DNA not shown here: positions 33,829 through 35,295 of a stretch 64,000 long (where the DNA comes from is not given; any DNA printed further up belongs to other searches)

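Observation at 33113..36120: AT-rich three-gene islet: MoxR-like AAA+ ATPase + PtuA-like ABC/SMC ATPase + PtuB-like HNH nuclease (Septu-type defense candidate with an extra ATPase)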

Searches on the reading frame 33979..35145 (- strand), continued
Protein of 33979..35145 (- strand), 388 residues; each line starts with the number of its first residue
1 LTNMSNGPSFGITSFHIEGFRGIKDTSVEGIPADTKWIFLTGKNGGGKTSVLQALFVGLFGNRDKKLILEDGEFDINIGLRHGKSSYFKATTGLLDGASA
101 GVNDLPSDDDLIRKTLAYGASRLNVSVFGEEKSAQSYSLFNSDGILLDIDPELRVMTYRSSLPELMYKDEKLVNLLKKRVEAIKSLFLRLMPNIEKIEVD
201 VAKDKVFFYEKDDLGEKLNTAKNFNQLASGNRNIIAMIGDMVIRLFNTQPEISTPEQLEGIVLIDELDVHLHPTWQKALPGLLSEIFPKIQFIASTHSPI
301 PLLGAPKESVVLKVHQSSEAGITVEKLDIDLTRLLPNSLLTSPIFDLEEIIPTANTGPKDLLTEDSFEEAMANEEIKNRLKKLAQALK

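Call 26: find_encoding_contigs(protein=P0040, flank=6000, max_places=4)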
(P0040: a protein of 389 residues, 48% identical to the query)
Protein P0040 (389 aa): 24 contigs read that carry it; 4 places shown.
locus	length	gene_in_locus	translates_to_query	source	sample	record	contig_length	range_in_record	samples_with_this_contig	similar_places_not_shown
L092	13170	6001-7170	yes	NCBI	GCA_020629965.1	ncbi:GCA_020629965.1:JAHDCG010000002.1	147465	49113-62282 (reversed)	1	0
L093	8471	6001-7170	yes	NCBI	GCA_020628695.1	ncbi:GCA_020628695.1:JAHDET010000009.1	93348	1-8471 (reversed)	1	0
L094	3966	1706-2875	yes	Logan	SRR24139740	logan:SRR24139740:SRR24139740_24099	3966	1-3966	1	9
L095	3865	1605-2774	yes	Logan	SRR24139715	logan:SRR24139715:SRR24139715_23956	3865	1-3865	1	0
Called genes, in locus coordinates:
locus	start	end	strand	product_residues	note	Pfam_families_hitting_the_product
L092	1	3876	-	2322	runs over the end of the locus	PF18962:Por_Secre_tail (faint), PF00963:Cohesin, PF13573:SprB, PF13585:CHU_C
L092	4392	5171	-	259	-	PF00963:Cohesin (weak), PF18962:Por_Secre_tail (weak)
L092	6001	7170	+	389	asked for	PF02463:SMC_N, PF13175:AAA_15, PF13476:AAA_23 (weak), PF13175:AAA_15, PF13304:AAA_21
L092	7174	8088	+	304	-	-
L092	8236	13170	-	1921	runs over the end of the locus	PF02494:HYR (weak), PF13750:Big_3_3 (faint), PF18962:Por_Secre_tail (faint), PF00404:Dockerin_1 (faint)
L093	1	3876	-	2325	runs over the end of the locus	PF18962:Por_Secre_tail (faint), PF00963:Cohesin, PF13573:SprB, PF13585:CHU_C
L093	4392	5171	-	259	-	PF00963:Cohesin (weak), PF18962:Por_Secre_tail (weak)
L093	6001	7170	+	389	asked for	PF02463:SMC_N, PF13175:AAA_15, PF13476:AAA_23 (weak), PF13175:AAA_15, PF13304:AAA_21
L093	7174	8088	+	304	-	-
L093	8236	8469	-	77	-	?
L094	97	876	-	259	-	PF00963:Cohesin (weak), PF18962:Por_Secre_tail (weak)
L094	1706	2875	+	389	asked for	PF02463:SMC_N, PF13175:AAA_15, PF13476:AAA_23 (weak), PF13175:AAA_15, PF13304:AAA_21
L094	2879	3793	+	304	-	-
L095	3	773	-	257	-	?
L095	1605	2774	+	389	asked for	PF02463:SMC_N, PF13175:AAA_15, PF13476:AAA_23 (weak), PF13175:AAA_15, PF13304:AAA_21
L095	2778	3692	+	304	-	-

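Call 29: search_protein_families(library=padloc, proteins=[L083:5174-5932:+, L085:4413-5942:+, L081:4908-5876:+], max_evalue=0.001)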
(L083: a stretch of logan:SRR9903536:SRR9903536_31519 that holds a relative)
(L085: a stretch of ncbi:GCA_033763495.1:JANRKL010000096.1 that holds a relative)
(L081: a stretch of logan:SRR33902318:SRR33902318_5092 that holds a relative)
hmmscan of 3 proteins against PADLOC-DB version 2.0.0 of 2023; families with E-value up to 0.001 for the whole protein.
L083:5174-5932:+ (252 aa): 0 families

L085:4413-5942:+ (509 aa): 1 family
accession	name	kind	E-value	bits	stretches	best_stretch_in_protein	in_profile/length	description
PDLC04787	PDC-S01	-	0.00013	19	1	18-81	11-77/412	-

L081:4908-5876:+ (322 aa): 39 families (the best 25 are shown)
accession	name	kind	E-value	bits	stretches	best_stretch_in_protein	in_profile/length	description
PDLC04965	PDC-S23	-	1e-135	450.3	1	5-321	4-325/327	-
PDLC04964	PDC-S23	-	1.2e-128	427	1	5-321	3-329/331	-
PDLC04963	PDC-S23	-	3e-122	406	1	7-321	3-309/312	-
PDLC04854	PDC-S05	-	2.8e-70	234.2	1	5-200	3-207/212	-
PDLC04848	PDC-S05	-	3.4e-62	208.7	2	5-211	2-216/291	-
PDLC04872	PDC-S05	-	9.8e-53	176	1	5-132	4-137/152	-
PDLC04858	PDC-S05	-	1.5e-52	175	1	5-130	4-132/138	-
PDLC04843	PDC-S05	-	1.3e-47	160.7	1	4-127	4-130/330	-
PDLC04852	PDC-S05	-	3.1e-47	159.1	1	5-129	10-140/346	-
PDLC04853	PDC-S05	-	6.7e-47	158.3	1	1-128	1-134/336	-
PDLC04879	PDC-S05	-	7.2e-47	158.2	1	5-133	4-135/285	-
PDLC04874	PDC-S05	-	1.3e-46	156.2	1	3-129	3-130/165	-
PDLC04870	PDC-S05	-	7.3e-46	154.2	1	4-128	7-134/214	-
PDLC04851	PDC-S05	-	6.6e-45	151.7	1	4-130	8-140/342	-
PDLC04876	PDC-S05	-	9.9e-45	150.4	1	5-131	7-139/174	-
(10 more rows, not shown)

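Call 40: search_solved_structures(query=window:33979-35136:-, max_evalue=0.001, show_alignments=1)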
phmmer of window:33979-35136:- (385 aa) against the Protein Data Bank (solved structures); distinct sequences matched with E-value up to 0.001: 12.
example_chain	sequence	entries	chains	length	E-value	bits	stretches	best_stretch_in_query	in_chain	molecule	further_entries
22bu_B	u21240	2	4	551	2.2e-19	73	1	159-319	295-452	AAA family ATPase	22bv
9n69_A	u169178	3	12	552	1e-18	70.8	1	180-307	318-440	AAA family ATPase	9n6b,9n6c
22et_E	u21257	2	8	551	2.8e-18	69.3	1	159-319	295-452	PtuA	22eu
9e8z_C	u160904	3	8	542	7.6e-18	67.9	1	209-297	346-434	Retron Ec83 probable ATPase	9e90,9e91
8ee4_A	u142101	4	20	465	1.5e-17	66.9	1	221-311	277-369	PtuA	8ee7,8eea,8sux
9vkz_A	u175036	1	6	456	3.6e-17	65.7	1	185-303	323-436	Retron Ec78 probable ATPase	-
9vh1_D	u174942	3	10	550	5.6e-17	65.1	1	185-303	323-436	Retron Ec78 probable ATPase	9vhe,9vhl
9kjx_B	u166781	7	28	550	3.7e-16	62.4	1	220-304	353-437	AAA family ATPase | Retron I-A effector PtuA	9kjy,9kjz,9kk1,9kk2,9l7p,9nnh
9o4a_A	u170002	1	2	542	6.6e-16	61.5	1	209-297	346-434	Retron Ec83 probable ATPase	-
9nnb_C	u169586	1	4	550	9.7e-16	61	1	220-304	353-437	Retron I-A effector PtuA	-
9u9y_A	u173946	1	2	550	2e-15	59.9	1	220-304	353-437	AAA family ATPase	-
9nnk_C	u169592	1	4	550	2.6e-15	59.6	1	220-304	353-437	Retreon I-A effector PtuA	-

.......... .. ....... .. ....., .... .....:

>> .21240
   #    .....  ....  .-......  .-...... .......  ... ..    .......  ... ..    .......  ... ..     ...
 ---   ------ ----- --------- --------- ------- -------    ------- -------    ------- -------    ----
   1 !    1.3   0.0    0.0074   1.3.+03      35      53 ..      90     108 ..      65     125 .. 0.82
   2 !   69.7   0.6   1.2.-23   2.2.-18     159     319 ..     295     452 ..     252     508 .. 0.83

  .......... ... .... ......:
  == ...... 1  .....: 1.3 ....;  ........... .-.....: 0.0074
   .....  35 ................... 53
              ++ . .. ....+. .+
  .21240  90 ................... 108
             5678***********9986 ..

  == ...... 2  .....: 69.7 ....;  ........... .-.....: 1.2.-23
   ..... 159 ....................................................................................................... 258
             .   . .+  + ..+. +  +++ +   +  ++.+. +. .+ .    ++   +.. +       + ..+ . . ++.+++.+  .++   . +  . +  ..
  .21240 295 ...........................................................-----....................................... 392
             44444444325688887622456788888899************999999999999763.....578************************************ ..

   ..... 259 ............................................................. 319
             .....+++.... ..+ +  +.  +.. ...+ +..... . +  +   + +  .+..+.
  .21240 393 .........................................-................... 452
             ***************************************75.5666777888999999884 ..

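Call 48: search_protein_families(library=pfam, proteins=[L083:5174-5932:+, L085:4413-5942:+], max_evalue=0.001)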
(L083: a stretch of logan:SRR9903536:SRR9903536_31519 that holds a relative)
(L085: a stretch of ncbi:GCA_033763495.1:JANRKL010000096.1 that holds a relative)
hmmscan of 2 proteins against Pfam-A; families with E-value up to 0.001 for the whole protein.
L083:5174-5932:+ (252 aa): 0 families

L085:4413-5942:+ (509 aa): 2 families
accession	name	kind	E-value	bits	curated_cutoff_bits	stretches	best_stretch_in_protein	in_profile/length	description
PF14516.12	AAA_35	-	1.6e-12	47.4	27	1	36-236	33-247/331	AAA-like domain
PF13401.12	AAA_22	-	1e-10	42.5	27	1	34-164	5-126/130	AAA domain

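Call 66: search_protein_families(library=pfam, proteins=[P0071, P0075, P0097, P0115], max_evalue=0.001)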
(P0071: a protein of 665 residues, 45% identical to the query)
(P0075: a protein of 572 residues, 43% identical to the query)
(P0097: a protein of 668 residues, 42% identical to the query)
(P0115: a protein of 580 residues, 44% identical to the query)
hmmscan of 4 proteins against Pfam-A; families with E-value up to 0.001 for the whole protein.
P0071 (665 aa): 4 families
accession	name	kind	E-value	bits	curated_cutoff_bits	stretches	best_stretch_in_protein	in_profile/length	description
PF13175.12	AAA_15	-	1.6e-15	58.1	32.1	2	414-566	222-370/374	AAA ATPase domain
PF13304.12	AAA_21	-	5.2e-13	50.2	27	1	332-566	3-299/304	AAA domain, putative AbiEii toxin, Type IV TA system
PF13476.12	AAA_23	-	2.5e-10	41.8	27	1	307-449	1-126/201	AAA domain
PF02463.25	SMC_N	-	1.6e-08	34.7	40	1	305-567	2-199/220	RecF/RecN/SMC N terminal domain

P0075 (572 aa): 4 families
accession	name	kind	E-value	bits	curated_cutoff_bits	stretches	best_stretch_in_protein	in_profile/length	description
PF13304.12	AAA_21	-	2e-14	54.8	27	1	377-466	221-300/304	AAA domain, putative AbiEii toxin, Type IV TA system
PF13175.12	AAA_15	-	4.7e-13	49.9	32.1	1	351-466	265-371/374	AAA ATPase domain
PF02463.25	SMC_N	-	6.6e-08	32.7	40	1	208-466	2-199/220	RecF/RecN/SMC N terminal domain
PF13476.12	AAA_23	-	2.6e-06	28.7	27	1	212-295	3-79/201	AAA domain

P0097 (668 aa): 4 families
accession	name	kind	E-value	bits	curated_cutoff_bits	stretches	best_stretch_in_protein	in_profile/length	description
PF13304.12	AAA_21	-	1.9e-15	58.1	27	1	332-569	3-299/304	AAA domain, putative AbiEii toxin, Type IV TA system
PF13175.12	AAA_15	-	6e-12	46.3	32.1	2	435-569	249-370/374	AAA ATPase domain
PF02463.25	SMC_N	-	4.5e-05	23.4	40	0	305-349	2-45/220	RecF/RecN/SMC N terminal domain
PF01844.29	HNH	-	0.00096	19.7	21.4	0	59-102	1-43/47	HNH endonuclease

P0115 (580 aa): 4 families
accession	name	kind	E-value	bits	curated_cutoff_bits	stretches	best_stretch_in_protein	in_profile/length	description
PF13175.12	AAA_15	-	9e-15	55.6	32.1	1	308-489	221-371/374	AAA ATPase domain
PF13304.12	AAA_21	-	1.5e-14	55.2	27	1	400-489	221-300/304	AAA domain, putative AbiEii toxin, Type IV TA system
PF13476.12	AAA_23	-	6e-06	27.5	27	1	230-290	6-64/201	AAA domain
PF02463.25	SMC_N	-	3.2e-05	23.9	40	0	228-270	7-50/220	RecF/RecN/SMC N terminal domain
